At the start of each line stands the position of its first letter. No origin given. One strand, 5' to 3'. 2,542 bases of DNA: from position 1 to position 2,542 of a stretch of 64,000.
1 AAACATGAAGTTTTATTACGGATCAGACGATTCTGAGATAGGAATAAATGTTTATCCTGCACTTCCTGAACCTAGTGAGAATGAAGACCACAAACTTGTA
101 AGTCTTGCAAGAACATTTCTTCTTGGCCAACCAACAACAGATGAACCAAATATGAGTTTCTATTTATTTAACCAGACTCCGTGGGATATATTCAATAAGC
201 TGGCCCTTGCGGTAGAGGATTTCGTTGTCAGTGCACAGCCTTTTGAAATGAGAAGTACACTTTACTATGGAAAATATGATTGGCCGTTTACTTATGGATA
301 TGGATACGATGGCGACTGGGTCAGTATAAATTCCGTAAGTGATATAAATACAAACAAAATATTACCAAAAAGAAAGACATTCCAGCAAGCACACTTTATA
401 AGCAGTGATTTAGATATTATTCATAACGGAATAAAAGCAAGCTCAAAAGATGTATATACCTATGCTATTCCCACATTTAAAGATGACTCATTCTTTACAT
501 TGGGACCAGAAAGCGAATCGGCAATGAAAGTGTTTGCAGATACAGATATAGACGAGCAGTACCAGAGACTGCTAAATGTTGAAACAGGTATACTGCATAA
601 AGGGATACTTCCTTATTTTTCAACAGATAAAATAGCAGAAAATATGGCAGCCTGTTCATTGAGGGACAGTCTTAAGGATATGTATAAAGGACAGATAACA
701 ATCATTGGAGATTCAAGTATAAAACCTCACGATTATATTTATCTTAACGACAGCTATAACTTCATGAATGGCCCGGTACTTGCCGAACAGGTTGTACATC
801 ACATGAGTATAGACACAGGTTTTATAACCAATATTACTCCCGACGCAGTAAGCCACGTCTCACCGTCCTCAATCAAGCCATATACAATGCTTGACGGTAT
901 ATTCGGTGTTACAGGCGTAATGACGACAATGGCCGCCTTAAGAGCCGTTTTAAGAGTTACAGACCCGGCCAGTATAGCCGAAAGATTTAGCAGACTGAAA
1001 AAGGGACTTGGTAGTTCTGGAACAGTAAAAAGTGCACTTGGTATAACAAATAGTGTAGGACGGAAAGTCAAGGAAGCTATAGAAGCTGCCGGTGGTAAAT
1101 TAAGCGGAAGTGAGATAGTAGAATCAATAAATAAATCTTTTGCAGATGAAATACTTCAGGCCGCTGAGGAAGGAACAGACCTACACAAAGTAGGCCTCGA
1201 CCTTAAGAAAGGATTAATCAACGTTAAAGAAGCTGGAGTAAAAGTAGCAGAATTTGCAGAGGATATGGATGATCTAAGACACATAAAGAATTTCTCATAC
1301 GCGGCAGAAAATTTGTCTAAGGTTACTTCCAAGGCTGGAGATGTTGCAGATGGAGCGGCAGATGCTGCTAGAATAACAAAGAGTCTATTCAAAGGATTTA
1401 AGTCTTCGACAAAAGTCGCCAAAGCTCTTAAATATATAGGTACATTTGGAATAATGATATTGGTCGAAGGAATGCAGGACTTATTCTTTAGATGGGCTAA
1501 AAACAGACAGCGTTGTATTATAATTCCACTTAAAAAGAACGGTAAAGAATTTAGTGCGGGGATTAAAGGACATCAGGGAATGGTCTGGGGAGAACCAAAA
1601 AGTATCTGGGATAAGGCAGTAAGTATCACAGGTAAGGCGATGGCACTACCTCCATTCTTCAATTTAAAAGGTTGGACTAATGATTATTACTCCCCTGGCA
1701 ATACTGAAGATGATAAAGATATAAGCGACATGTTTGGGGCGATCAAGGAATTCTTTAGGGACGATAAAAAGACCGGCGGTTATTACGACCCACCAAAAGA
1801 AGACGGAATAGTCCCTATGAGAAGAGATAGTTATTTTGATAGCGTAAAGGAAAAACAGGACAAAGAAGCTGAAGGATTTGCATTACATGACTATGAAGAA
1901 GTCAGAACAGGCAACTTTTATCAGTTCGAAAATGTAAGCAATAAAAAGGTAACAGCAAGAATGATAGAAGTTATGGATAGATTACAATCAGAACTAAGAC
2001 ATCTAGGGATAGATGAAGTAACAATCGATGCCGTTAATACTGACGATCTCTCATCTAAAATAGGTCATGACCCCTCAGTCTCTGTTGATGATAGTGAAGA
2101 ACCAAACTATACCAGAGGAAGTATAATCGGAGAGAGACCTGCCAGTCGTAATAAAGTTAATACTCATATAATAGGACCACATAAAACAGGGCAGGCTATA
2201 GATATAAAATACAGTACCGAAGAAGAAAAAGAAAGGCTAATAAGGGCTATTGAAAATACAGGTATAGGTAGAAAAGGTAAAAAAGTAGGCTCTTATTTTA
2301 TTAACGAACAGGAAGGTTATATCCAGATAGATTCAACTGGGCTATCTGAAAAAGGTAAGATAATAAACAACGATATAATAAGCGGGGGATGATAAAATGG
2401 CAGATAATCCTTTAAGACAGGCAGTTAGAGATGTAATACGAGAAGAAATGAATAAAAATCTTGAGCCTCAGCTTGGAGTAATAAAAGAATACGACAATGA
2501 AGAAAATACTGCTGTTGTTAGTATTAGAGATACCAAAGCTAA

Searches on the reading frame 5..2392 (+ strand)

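Call 43: search_protein_families(library=pfam, proteins=[window:5-2392:+], max_evalue=0.01)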
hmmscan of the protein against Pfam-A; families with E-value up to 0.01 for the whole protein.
window:5-2392:+ (795 aa): 0 families

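Call 66: search_protein_families(library=phrogs, proteins=[window:5-2392:+], max_evalue=0.001)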
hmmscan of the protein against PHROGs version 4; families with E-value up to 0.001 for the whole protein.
window:5-2392:+ (795 aa): 2 families
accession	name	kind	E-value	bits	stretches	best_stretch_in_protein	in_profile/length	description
phrog_20474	-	lysis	5.1e-67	227.2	1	12-559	1191-1682/1954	endolysin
phrog_8809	-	unknown function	4.7e-13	48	1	50-281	1726-1957/2317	-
